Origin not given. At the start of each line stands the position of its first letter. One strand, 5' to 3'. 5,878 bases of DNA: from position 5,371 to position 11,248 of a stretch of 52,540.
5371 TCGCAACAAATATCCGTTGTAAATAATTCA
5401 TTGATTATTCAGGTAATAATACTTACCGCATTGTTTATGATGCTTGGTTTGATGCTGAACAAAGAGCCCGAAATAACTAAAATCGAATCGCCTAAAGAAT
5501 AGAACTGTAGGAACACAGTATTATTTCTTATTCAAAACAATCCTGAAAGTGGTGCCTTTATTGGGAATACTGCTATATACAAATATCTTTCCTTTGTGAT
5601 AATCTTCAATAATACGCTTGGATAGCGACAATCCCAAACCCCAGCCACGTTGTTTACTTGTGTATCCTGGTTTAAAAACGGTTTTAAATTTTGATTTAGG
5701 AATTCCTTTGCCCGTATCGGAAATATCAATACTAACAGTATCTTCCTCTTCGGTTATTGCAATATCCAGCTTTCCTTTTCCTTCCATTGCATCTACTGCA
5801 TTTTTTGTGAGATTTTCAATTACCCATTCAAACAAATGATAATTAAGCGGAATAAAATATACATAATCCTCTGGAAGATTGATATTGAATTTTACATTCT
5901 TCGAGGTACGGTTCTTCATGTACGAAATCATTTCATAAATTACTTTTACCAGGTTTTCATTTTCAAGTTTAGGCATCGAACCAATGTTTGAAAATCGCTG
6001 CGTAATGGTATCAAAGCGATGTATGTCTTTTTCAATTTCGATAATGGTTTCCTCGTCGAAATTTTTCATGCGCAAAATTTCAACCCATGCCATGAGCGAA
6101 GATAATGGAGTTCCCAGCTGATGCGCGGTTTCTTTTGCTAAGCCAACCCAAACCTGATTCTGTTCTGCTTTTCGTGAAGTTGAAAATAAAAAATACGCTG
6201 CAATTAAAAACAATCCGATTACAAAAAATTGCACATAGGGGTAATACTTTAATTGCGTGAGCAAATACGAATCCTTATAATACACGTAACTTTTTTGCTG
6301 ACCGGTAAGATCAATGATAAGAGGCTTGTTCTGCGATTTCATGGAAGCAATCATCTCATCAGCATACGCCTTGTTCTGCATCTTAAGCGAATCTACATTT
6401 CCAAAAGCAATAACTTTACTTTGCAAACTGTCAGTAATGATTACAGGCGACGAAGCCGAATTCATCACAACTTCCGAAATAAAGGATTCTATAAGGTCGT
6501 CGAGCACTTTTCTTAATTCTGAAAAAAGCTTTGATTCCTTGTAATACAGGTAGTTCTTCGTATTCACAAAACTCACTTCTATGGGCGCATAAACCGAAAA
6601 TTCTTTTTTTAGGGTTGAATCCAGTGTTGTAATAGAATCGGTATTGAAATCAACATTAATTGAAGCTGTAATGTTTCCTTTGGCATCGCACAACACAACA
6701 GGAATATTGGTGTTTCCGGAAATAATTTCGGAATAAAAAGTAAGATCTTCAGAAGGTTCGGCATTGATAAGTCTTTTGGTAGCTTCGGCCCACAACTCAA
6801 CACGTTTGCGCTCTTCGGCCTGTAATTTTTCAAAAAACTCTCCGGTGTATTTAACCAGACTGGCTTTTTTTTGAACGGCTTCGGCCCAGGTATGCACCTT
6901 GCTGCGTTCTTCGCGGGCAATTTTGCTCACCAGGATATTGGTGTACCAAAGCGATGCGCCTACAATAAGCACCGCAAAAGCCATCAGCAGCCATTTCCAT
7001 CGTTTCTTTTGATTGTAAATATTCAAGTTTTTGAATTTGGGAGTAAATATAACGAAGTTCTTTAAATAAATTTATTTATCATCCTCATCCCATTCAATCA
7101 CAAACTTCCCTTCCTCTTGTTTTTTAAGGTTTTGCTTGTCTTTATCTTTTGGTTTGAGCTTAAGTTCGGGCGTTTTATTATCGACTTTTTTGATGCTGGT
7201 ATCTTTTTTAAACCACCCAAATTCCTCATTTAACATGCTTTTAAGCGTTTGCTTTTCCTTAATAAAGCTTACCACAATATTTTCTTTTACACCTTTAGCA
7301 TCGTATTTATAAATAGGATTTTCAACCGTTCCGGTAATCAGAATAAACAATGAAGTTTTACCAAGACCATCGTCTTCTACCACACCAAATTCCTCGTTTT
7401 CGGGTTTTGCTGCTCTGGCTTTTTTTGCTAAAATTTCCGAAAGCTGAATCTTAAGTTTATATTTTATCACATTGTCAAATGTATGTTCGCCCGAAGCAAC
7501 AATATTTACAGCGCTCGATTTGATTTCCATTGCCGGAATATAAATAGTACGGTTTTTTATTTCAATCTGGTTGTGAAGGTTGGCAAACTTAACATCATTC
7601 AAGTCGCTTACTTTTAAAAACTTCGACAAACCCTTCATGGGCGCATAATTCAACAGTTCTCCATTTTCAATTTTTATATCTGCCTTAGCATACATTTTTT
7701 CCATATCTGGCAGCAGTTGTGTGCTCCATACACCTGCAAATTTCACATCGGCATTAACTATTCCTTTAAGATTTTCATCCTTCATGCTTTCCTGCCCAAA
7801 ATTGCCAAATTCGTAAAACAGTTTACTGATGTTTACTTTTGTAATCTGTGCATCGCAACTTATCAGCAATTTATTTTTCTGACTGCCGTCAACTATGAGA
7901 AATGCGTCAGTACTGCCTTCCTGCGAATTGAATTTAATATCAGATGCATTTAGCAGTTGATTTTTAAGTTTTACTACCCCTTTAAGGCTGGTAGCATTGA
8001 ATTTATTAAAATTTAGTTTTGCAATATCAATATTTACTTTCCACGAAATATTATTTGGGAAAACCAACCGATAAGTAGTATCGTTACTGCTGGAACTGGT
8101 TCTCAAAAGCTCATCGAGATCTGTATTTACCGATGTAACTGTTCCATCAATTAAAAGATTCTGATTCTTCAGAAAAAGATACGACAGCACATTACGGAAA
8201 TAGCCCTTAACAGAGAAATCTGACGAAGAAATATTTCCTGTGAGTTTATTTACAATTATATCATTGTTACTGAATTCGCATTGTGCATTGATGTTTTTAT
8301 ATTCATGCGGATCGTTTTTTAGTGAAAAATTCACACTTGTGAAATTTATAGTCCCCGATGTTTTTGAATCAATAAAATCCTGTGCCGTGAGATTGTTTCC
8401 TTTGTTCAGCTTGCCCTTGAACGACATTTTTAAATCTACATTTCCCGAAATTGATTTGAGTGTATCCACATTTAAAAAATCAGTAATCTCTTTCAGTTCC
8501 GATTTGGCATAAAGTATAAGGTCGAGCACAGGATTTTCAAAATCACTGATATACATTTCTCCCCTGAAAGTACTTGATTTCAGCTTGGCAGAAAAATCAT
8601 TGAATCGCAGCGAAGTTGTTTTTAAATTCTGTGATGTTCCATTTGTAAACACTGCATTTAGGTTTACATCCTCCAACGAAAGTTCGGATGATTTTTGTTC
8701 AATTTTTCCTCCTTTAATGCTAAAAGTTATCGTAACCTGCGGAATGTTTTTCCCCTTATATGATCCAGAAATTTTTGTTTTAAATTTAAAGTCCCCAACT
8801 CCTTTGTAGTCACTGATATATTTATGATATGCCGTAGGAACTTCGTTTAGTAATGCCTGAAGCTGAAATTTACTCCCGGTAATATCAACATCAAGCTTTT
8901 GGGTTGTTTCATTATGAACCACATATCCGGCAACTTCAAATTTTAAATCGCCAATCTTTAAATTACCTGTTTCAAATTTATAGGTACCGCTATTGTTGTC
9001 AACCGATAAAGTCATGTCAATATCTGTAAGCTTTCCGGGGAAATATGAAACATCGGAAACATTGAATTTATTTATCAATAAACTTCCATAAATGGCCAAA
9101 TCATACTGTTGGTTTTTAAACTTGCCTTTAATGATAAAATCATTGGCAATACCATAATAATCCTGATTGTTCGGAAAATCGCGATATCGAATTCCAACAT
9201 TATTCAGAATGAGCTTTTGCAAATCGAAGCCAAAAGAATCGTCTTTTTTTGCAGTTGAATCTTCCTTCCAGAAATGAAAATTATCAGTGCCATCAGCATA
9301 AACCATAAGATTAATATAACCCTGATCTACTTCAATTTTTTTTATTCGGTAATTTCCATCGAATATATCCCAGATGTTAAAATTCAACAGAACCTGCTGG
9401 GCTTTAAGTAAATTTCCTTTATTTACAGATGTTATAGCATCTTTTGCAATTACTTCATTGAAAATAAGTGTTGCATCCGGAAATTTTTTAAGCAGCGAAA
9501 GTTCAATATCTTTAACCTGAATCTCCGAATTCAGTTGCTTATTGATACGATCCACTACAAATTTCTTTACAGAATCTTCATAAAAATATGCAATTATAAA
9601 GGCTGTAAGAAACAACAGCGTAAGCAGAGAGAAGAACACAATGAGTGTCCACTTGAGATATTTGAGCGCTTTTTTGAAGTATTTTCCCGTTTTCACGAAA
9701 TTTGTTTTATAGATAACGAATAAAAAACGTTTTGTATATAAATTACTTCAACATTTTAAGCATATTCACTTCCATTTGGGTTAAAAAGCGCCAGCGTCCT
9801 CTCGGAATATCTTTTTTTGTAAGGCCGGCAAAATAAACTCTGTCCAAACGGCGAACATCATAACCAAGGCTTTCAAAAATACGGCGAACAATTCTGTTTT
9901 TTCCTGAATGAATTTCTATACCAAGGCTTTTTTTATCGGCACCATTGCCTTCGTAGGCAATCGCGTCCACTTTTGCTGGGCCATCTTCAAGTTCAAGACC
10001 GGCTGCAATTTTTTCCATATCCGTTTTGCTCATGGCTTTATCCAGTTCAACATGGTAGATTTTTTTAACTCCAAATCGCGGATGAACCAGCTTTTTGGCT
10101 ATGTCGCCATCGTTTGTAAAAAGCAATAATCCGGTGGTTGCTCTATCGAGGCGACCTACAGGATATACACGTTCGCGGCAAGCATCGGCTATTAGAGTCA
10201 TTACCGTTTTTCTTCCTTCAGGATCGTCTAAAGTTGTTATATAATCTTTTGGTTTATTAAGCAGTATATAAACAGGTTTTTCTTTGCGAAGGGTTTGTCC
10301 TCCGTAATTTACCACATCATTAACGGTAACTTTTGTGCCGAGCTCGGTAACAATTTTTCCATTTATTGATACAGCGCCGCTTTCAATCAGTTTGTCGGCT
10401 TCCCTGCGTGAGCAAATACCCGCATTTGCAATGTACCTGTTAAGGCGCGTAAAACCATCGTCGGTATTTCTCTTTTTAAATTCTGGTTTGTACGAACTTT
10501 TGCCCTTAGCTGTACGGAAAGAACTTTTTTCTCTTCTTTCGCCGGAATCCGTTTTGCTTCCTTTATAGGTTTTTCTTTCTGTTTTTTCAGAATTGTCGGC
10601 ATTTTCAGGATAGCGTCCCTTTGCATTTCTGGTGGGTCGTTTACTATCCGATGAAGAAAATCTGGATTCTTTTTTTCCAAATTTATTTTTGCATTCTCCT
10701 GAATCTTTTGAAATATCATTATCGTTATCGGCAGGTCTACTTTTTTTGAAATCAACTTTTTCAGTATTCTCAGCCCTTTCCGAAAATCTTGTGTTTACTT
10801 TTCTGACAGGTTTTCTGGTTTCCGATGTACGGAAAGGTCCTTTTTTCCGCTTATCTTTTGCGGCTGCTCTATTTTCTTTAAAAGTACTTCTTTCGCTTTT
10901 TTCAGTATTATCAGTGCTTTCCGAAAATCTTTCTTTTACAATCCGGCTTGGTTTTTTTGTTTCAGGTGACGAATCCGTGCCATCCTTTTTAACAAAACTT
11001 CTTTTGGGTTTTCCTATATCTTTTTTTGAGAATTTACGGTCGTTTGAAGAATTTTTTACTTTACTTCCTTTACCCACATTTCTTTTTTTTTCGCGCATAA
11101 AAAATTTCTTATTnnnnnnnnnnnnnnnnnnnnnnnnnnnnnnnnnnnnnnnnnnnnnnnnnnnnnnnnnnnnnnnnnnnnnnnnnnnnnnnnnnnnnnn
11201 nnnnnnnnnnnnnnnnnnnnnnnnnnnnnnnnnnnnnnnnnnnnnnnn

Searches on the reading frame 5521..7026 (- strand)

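Call 72: search_protein_families(library=pfam, proteins=[window:5521-7026:-], max_evalue=0.00001)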
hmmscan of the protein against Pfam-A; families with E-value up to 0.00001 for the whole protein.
window:5521-7026:- (501 aa): 1 family
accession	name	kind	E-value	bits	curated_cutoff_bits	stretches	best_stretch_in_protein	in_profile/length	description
PF02518.31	HATPase_c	-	4.1e-21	75.9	26.4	1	401-499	8-108/111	Histidine kinase-, DNA gyrase B-, and HSP90-like ATPase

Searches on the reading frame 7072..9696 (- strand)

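Call 72: search_protein_families(library=pfam, proteins=[window:7072-9696:-], max_evalue=0.00001)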
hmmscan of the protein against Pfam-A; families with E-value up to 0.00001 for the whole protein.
window:7072-9696:- (874 aa): 1 family
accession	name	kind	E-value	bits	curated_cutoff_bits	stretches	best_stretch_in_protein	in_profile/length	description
PF05359.17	DUF748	-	1.9e-08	33.3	50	1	7-177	8-172/1037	Domain of Unknown Function (DUF748)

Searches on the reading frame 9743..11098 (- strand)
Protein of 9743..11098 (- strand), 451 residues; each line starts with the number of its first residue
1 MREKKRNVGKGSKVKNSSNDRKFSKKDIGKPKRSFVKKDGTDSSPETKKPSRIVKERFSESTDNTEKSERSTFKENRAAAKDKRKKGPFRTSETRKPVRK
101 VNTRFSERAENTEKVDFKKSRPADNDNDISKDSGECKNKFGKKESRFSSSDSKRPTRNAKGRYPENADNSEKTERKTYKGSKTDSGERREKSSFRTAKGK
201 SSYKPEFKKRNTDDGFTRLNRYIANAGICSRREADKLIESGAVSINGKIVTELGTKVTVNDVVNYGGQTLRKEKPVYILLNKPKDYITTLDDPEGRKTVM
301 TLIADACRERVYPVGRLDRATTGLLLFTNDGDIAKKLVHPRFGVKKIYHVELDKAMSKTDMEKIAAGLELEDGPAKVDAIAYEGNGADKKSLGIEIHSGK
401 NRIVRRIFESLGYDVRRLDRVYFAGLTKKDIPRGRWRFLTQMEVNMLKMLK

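Call 72: search_protein_families(library=pfam, proteins=[window:9743-11098:-], max_evalue=0.00001)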
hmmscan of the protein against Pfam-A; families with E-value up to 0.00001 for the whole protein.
window:9743-11098:- (451 aa): 2 families
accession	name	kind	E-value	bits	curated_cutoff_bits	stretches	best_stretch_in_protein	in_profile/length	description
PF00849.27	PseudoU_synth_2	-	1.2e-20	74.7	26.8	1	277-409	2-151/152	RNA pseudouridylate synthase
PF01479.30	S4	-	4.4e-14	52.4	22.8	1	218-263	2-48/48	S4 domain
